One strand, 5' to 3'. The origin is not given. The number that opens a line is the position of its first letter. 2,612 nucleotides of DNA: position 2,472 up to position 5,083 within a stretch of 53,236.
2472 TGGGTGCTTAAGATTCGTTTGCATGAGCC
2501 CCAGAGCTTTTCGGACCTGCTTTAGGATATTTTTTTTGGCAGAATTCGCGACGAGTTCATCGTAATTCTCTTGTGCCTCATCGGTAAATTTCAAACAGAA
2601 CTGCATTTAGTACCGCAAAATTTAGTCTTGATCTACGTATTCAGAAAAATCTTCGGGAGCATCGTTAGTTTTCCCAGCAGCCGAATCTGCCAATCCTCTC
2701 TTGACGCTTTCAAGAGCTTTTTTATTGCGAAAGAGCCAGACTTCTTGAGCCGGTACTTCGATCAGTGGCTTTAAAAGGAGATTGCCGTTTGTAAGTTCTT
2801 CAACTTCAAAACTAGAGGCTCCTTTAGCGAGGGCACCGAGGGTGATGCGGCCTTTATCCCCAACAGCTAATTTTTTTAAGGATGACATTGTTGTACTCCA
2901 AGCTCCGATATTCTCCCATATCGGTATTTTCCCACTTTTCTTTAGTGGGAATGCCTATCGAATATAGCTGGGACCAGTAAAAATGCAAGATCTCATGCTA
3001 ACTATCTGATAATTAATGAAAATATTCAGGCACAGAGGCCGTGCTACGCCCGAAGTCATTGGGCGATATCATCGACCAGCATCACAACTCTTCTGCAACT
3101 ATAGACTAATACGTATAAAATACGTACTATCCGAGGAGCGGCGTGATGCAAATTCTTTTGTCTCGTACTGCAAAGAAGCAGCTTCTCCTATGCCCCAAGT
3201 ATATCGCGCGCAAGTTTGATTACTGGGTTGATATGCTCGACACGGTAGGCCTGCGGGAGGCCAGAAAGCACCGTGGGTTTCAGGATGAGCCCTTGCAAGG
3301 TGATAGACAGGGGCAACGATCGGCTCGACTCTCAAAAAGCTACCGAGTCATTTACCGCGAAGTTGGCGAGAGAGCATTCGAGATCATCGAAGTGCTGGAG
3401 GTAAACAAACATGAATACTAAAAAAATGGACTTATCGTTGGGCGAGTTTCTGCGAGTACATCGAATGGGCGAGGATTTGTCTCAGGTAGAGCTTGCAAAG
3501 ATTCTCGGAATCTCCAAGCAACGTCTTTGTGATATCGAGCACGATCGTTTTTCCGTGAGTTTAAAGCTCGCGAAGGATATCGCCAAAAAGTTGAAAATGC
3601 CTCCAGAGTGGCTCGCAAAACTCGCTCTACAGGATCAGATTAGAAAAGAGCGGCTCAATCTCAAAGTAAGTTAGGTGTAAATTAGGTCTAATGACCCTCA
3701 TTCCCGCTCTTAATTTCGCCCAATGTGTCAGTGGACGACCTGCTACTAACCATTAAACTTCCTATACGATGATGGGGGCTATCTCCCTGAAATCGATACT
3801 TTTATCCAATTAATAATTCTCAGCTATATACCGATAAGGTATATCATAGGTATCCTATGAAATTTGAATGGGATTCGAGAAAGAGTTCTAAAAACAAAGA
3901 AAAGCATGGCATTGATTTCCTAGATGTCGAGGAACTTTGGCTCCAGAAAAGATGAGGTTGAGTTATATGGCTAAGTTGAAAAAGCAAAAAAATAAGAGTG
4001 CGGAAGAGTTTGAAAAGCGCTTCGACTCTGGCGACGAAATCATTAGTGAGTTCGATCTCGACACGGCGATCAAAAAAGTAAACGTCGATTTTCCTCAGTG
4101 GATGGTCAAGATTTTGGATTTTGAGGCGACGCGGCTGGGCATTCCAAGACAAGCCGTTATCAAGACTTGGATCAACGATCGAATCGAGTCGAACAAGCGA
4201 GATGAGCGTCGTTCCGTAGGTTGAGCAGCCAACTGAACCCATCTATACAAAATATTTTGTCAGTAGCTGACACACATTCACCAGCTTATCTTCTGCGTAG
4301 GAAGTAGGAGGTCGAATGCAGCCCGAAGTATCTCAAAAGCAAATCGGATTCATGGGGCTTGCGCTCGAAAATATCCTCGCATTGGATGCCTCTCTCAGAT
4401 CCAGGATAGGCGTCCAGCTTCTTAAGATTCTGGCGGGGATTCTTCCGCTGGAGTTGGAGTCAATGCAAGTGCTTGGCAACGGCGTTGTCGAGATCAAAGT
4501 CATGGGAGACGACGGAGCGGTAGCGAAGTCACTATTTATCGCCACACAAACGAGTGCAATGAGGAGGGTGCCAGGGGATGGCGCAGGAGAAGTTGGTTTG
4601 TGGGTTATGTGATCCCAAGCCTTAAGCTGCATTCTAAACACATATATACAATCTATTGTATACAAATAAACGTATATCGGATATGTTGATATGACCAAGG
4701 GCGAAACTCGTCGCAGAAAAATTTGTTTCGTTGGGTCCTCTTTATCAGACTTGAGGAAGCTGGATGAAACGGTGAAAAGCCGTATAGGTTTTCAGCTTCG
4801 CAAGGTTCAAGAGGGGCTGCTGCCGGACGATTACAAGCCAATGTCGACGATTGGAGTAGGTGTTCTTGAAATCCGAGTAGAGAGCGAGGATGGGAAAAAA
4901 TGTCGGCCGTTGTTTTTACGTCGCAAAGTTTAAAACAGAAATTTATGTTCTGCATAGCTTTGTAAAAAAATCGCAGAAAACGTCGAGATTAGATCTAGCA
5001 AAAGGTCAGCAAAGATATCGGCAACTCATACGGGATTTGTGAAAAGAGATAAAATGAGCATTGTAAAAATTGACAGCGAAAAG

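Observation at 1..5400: Compact toxin-antitoxin island: seven TA-type modules in 5.4 kb, several visibly decaying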

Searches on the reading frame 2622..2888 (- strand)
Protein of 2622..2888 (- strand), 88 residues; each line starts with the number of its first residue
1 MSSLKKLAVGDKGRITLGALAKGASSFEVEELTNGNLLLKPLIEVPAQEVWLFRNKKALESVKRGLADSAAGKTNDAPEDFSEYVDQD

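Call 3: search_protein_families(library=pfam, max_evalue=0.1, proteins=[window:2622-2888:-])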
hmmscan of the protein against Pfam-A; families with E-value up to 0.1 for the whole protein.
window:2622-2888:- (88 aa): 0 families

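Call 5: search_protein_families(library=ncbifam, max_evalue=0.1, proteins=[window:2622-2888:-])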
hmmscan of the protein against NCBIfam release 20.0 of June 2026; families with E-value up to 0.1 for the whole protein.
window:2622-2888:- (88 aa): 0 families

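Call 18: search_solved_structures(query=window:2622-2888:-, max_evalue=10, show_alignments=2)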
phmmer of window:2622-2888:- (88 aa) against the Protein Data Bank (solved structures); distinct sequences matched with E-value up to 10: 1.
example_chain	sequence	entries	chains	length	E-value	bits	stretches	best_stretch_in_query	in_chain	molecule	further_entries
7mpk_A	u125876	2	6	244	0.37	14.9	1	28-82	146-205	N-acetylglucosaminyldiphosphoundecaprenol N-acetyl-beta-D-mannosaminyltransferase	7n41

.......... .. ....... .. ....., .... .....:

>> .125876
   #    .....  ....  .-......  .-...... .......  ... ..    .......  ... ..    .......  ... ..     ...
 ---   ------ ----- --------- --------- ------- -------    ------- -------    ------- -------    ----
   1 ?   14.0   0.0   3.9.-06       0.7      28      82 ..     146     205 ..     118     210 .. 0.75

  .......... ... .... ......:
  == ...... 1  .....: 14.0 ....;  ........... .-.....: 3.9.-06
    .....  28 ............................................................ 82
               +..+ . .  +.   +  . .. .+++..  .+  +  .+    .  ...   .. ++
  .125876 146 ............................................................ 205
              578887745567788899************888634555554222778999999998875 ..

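Call 20: search_protein_families(library=padloc, max_evalue=0.1, proteins=[window:2622-2888:-])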
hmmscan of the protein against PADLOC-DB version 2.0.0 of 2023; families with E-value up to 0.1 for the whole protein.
window:2622-2888:- (88 aa): 0 families

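Call 49: search_protein_representatives(protein=window:2622-2888:-)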
Query: 88 residues. Proteins with E-value up to 0.001 (for the whole library): 514; up to 1e-10: 46; up to 1e-30: 0. The best 150 are listed.
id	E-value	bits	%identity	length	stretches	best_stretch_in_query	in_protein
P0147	3.9e-19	84.9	58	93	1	11-88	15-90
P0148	1.1e-17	80.3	56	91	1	11-88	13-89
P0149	4.6e-17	78.3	65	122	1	10-74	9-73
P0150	4.1e-16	75.3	54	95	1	4-88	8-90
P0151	5.5e-16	74.9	53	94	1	11-86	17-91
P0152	1.0e-15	74.0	50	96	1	6-85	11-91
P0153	2.4e-15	72.9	47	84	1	4-85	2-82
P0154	2.5e-15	72.8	50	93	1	3-85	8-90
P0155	3.9e-15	72.2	48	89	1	5-87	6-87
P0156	6.8e-15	71.4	52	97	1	5-75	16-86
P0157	1.3e-14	70.5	49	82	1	5-80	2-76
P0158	1.3e-14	70.5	46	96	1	7-87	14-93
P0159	1.7e-14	70.2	48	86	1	5-88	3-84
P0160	2.1e-14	69.9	51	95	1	10-86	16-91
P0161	2.4e-14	69.6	49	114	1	9-87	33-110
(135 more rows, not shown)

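Call 51: search_protein_families(library=pfam, max_evalue=1, alignment_id=A4)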
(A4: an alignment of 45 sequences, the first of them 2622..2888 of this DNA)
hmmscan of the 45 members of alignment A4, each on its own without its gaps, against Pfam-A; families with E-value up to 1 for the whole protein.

A. member 1, window:2622-2888:- (88 aa): 0 families

B. families by the number of members that match (of 45 scanned): 10 families
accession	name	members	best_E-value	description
PF02381.23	MraZ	3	0.011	MraZ protein, putative antitoxin-like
PF04014.23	MazE_antitoxin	2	0.0023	Antidote-toxin recognition MazE, bacterial antitoxin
PF15160.11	SASRP1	1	0.0049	Spermatogenesis-associated serine-rich protein 1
PF04296.18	YlxR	1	0.053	Protein of unknown function (DUF448)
PF21382.2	IntS9_C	1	0.063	Integrator IntS9, C-terminal domain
PF12248.16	Methyltransf_FA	1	0.11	Farnesoic acid 0-methyl transferase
PF11057.13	Cortexin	1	0.11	Cortexin of kidney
PF16658.11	RF3_C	1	0.12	Class II release factor RF3, C-terminal domain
PF10636.14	hemP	1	0.19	Hemin uptake protein hemP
PF23038.1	KOW6_SPT51-2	1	0.24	Transcription elongation factor SPT5 homolog 1/2, KOW6 domain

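Call 52: search_solved_structures(query=A4, max_evalue=10, show_alignments=2)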
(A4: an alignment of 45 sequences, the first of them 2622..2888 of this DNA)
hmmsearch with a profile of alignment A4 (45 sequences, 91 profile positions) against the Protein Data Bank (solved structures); distinct sequences matched with E-value up to 10: 4.
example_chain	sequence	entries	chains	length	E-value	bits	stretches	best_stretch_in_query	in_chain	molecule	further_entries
9z01_A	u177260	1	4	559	0.24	14.5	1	10-53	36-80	Ribulose bisphosphate carboxylase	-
7mpk_A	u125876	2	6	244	0.7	13.1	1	41-62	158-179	N-acetylglucosaminyldiphosphoundecaprenol N-acetyl-beta-D-mannosaminyltransferase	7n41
5wb4_A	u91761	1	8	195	0.99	12.6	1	40-62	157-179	N-acetylglucosaminyldiphosphoundecaprenol N-acetyl-beta-D-mannosaminyltransferase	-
5wfg_A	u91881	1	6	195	1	12.5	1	40-62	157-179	N-acetylglucosaminyldiphosphoundecaprenol N-acetyl-beta-D-mannosaminyltransferase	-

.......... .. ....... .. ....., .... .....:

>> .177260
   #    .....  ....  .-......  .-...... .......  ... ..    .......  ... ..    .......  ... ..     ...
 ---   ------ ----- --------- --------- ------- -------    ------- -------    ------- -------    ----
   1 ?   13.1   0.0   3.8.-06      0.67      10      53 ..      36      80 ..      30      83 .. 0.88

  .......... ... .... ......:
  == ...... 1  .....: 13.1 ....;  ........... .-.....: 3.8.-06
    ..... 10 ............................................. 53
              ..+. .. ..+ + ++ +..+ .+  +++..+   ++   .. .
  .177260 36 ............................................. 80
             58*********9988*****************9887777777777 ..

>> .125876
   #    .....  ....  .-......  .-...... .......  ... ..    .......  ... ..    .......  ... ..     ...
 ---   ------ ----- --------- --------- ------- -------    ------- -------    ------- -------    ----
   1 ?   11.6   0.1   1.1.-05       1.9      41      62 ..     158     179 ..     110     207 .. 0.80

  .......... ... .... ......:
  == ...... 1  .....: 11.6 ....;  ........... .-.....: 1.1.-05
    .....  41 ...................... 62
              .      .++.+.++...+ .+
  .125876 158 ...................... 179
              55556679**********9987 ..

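Call 57: search_protein_families(library=phrogs, max_evalue=0.01, proteins=[window:2622-2888:-])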
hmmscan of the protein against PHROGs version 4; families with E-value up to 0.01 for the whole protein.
window:2622-2888:- (88 aa): 0 families

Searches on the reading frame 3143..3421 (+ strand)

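Call 3: search_protein_families(library=pfam, max_evalue=0.1, proteins=[window:3143-3421:+])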
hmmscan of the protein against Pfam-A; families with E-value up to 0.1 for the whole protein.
window:3143-3421:+ (92 aa): 2 families
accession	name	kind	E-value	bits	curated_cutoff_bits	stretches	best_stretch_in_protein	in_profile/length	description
PF05016.21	ParE_toxin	-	0.0003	21.7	23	1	4-90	1-85/89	ParE toxin of type II toxin-antitoxin system, parDE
PF06769.20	YoeB_toxin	-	0.038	14.5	27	1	48-82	41-74/80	YoeB-like toxin of bacterial type II toxin-antitoxin system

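Call 5: search_protein_families(library=ncbifam, max_evalue=0.1, proteins=[window:3143-3421:+])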
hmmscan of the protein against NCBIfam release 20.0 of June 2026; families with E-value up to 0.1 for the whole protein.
window:3143-3421:+ (92 aa): 2 families
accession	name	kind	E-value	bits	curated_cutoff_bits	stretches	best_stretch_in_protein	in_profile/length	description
TIGR02385.1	RelE_StbE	subfamily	2.5e-07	31.1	27.9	1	3-90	1-84/88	type II toxin-antitoxin system mRNA interferase toxin, RelE/StbE family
TIGR02116.1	toxin_Txe_YoeB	equivalog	0.0043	17.2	51.8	1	48-87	41-76/80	Txe/YoeB family addiction module toxin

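Call 20: search_protein_families(library=padloc, max_evalue=0.1, proteins=[window:3143-3421:+])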
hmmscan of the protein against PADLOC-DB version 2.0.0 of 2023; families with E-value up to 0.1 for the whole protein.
window:3143-3421:+ (92 aa): 0 families

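Call 57: search_protein_families(library=phrogs, max_evalue=0.01, proteins=[window:3143-3421:+])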
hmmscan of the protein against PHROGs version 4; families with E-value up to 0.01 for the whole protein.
window:3143-3421:+ (92 aa): 2 families
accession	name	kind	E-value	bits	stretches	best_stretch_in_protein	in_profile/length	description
phrog_1213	-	moron, auxiliary metabolic gene and host takeover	1.2e-09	39.6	1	1-91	2-84/88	RelE-like toxin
phrog_3066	-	moron, auxiliary metabolic gene and host takeover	4.4e-05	24.6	1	21-81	26-86/94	toxin of TA system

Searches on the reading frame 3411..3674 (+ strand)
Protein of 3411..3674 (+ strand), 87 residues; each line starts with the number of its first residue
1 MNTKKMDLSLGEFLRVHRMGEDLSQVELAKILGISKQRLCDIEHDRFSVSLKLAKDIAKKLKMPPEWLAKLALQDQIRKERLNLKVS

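Call 3: search_protein_families(library=pfam, max_evalue=0.1, proteins=[window:3411-3674:+])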
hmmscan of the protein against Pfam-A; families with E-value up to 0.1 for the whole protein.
window:3411-3674:+ (87 aa): 12 families
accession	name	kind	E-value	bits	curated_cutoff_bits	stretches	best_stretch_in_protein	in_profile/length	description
PF01381.28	HTH_3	-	5.7e-09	36.3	23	1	21-68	8-55/55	Helix-turn-helix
PF12844.13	HTH_19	-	3.8e-07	30.3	30.2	1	11-72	1-62/64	Helix-turn-helix domain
PF13560.12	HTH_31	-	3.4e-06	27.7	27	1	10-66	2-59/64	Helix-turn-helix domain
PF04545.22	Sigma70_r4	-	0.00028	20.8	24.1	1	18-45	16-43/50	Sigma-70, region 4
PF13413.12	HTH_25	-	0.0011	19.2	24.6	1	14-48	2-36/62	Helix-turn-helix domain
PF12802.13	MarR_2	-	0.0014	19.2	27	1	16-40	14-38/61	MarR family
PF20432.4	Xre-like-HTH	-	0.0016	19.1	25.8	0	44-71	5-32/63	Antitoxin Xre-like helix-turn-helix domain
PF13412.12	HTH_24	-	0.026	14.5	21.9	0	22-37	17-32/48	Winged helix-turn-helix DNA-binding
PF13744.12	HTH_37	-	0.042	14.1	27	0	12-48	21-60/80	Helix-turn-helix domain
PF07022.19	Phage_CI_repr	-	0.048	14.4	22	1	25-69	15-58/65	Bacteriophage CI repressor helix-turn-helix domain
PF17469.8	GP68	-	0.05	14.2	25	0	13-40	20-45/76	Gp68-like predicted RNA polymerase component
PF13443.12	HTH_26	-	0.053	14.2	22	1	23-66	11-55/63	Cro/C1-type HTH DNA-binding domain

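Call 5: search_protein_families(library=ncbifam, max_evalue=0.1, proteins=[window:3411-3674:+])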
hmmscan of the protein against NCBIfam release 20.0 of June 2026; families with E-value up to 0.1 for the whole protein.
window:3411-3674:+ (87 aa): 17 families
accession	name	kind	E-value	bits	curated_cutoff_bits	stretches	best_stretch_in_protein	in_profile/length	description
TIGR03070.1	couple_hipB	subfamily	1.6e-06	28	71.65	1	10-53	3-46/58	type II toxin-antitoxin system Y4mF family antitoxin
TIGR02607.1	antidote_HigA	equivalog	4.4e-06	26.4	47.7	1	9-76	6-72/81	HigA family addiction module antitoxin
NF041575.1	antitoxPezA_Strep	equivalog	9.1e-06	25.7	290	1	10-62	2-54/158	type II toxin-antitoxin system antitoxin PezA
NF038139.1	Reg_Aceta_RamB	equivalog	0.00012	20.9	700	1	11-61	4-54/465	acetate metabolism transcriptional regulator RamB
NF006015.0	PRK08154.1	subfamily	0.00018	20.8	204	1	5-70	26-91/314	anaerobic benzoate catabolism transcriptional regulator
NF041951.1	phage_RstR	subfamily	0.00044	20.5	80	1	9-76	2-69/108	RstR family transcriptional repressor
NF047948.1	male_kill_WMK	equivalog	0.0011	18.5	300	1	8-79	161-232/300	WO male-killing family protein Wmk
NF041493.1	MobT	equivalog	0.0024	16.8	600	1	15-63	2-51/383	MobT family relaxase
NF010465.0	PRK13890.1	equivalog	0.0043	17.1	96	1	21-68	17-64/121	conjugal transfer protein TrbA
NF003162.0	PRK04140.1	equivalog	0.0054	15.8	263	1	11-62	128-179/317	transcriptional regulator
TIGR00270.2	TIGR00270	equivalog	0.0069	16.2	110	1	12-63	78-129/159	multiprotein bridging factor aMBF1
NF007257.0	PRK09706.1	subfamily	0.0076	16.1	101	1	8-68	4-64/135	transcriptional repressor DicA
TIGR02937.1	sigma70-ECF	superfamily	0.011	15.3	42.9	1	16-43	127-154/165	sigma-70 family RNA polymerase sigma factor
NF007408.0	PRK09943.1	equivalog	0.016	14.8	211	1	6-55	4-53/185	HTH-type transcriptional regulator PuuR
NF041534.1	rodZ_Strepcoccus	equivalog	0.025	13.8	375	1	9-48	5-44/275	cytoskeleton protein RodZ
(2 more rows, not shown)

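Call 20: search_protein_families(library=padloc, max_evalue=0.1, proteins=[window:3411-3674:+])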
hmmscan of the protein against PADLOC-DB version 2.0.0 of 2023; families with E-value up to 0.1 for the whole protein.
window:3411-3674:+ (87 aa): 14 families
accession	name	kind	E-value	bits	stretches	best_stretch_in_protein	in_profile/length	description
PDLC02926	HTH_VI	-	2.9e-13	47.9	1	10-76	2-68/92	-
PDLC03947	RmrA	-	3.5e-05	20.8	1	5-78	7-80/383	-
PDLC04142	capH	-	4.3e-05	22.5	1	5-72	2-69/103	capH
PDLC03944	RmrA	-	6.5e-05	20.2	1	11-69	8-66/384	-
PDLC03949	RmrA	-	6.8e-05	19.9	1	14-73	7-66/363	-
PDLC03954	RmrA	-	7.2e-05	19.9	1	10-70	11-71/380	-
PDLC03951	RmrA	-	0.00069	16.7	1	14-75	13-74/400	-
PDLC03665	Control_protein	-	0.0012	17.1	1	9-68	8-68/77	control protein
PDLC03952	RmrA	-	0.0029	14.5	1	14-71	27-84/395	-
PDLC03671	Control_protein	-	0.0069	14.6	1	10-63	15-68/84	control protein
PDLC03487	REase_II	-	0.0086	13.6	1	6-64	161-217/227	Type II restriction enzyme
PDLC04775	PDC-M69A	-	0.01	14.4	1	21-71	19-69/113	-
PDLC03945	RmrA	-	0.011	12.9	1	11-72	4-65/394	-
PDLC03953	RmrA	-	0.015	12.5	1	10-68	6-64/373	-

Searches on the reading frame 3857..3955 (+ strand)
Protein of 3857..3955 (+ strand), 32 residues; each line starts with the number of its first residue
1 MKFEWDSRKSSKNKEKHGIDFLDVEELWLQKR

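Call 4: search_protein_families(library=pfam, max_evalue=1, proteins=[window:3857-3955:+])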
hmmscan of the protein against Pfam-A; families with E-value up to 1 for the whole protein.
window:3857-3955:+ (32 aa): 1 family
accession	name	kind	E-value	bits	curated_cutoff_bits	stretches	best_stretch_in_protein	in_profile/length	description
PF04365.19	BrnT_toxin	-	2.7e-06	28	34.5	1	5-30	1-26/77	Ribonuclease toxin, BrnT, of type II toxin-antitoxin system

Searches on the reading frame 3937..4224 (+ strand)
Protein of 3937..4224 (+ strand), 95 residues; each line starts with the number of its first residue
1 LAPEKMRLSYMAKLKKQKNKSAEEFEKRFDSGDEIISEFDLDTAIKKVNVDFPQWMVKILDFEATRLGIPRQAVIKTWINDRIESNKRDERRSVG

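Call 3: search_protein_families(library=pfam, max_evalue=0.1, proteins=[window:3937-4224:+])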
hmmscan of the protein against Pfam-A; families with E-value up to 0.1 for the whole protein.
window:3937-4224:+ (95 aa): 3 families
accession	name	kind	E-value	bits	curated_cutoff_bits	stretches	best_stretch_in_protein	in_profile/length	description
PF12441.14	CopG_antitoxin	-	0.004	18.3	28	1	37-81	33-78/79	CopG antitoxin of type II toxin-antitoxin system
PF24989.1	DUF7776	-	0.059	14.3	27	0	9-40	14-45/70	Domain of unknown function (DUF7776)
PF21542.2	TetR_C_42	-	0.076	13.8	27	0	3-41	31-69/101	Tetracyclin repressor-like, C-terminal domain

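Call 5: search_protein_families(library=ncbifam, max_evalue=0.1, proteins=[window:3937-4224:+])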
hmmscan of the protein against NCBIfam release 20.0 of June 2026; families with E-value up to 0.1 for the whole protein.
window:3937-4224:+ (95 aa): 2 families
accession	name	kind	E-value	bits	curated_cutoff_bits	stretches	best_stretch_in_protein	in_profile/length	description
NF047399.1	BrnA_antitoxin_add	equivalog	9.4e-23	80.2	60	1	21-83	2-70/70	type II toxin-antitoxin system BrnA family antitoxin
NF050181.1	TA_anti_VapB_Myco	equivalog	0.08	13.5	60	0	51-87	8-44/72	type II toxin-antitoxin system VapB family antitoxin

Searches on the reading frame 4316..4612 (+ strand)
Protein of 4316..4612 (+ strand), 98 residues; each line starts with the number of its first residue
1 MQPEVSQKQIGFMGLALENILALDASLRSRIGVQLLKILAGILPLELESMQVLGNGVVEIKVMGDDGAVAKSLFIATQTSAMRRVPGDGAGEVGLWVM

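Call 4: search_protein_families(library=pfam, max_evalue=1, proteins=[window:4316-4612:+])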
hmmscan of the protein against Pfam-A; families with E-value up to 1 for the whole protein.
window:4316-4612:+ (98 aa): 1 family
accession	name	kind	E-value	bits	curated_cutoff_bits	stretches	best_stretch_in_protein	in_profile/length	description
PF05973.20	Gp49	-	0.013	16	23.9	1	19-68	2-51/90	Phage derived protein Gp49-like (DUF891)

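Call 20: search_protein_families(library=padloc, max_evalue=0.1, proteins=[window:4316-4612:+])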
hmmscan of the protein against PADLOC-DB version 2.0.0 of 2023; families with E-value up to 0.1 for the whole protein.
window:4316-4612:+ (98 aa): 0 families

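Call 54: find_homologous_proteins(query=window:4316-4612:+, max_evalue=0.001)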
Query window:4316-4612:+ (98 aa): 1 proteins with E <= 0.001 among 16 candidates.
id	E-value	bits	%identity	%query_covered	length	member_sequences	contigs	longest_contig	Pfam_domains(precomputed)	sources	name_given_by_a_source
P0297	5.2e-53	195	100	100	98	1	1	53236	-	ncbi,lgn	-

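Call 57: search_protein_families(library=phrogs, max_evalue=0.01, proteins=[window:4316-4612:+])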
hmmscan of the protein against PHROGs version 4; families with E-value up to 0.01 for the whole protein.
window:4316-4612:+ (98 aa): 1 family
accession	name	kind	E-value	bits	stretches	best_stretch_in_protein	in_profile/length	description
phrog_2523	-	unknown function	4.6e-05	24.5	1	9-69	4-64/108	-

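Call 66: find_encoding_contigs(protein=P0297, flank=10000, max_places=5)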
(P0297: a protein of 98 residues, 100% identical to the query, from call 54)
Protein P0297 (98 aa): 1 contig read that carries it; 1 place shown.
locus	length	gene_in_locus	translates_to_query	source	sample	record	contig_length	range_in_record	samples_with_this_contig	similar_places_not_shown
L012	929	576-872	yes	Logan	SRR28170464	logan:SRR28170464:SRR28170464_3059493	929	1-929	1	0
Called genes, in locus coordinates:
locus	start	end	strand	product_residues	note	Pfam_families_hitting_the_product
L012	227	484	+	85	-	-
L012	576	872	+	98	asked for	-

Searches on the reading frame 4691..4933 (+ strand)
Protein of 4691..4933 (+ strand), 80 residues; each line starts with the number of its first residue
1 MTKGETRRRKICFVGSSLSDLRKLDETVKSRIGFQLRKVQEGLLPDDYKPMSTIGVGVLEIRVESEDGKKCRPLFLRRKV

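Call 4: search_protein_families(library=pfam, max_evalue=1, proteins=[window:4691-4933:+])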
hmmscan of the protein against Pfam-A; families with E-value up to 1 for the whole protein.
window:4691-4933:+ (80 aa): 2 families
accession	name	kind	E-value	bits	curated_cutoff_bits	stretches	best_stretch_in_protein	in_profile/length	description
PF05973.20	Gp49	-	3.3e-07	30.7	23.9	1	20-75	2-56/90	Phage derived protein Gp49-like (DUF891)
PF25326.1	ARM_SRB8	-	0.17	11.9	27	1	9-40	30-61/193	SRB8 ARM-like domain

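Call 67: find_encoding_contigs(protein=window:4691-4933:+, flank=10000, max_places=5)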
Protein window:4691-4933:+ (80 aa): no gene with exactly this product is on record in the collection.
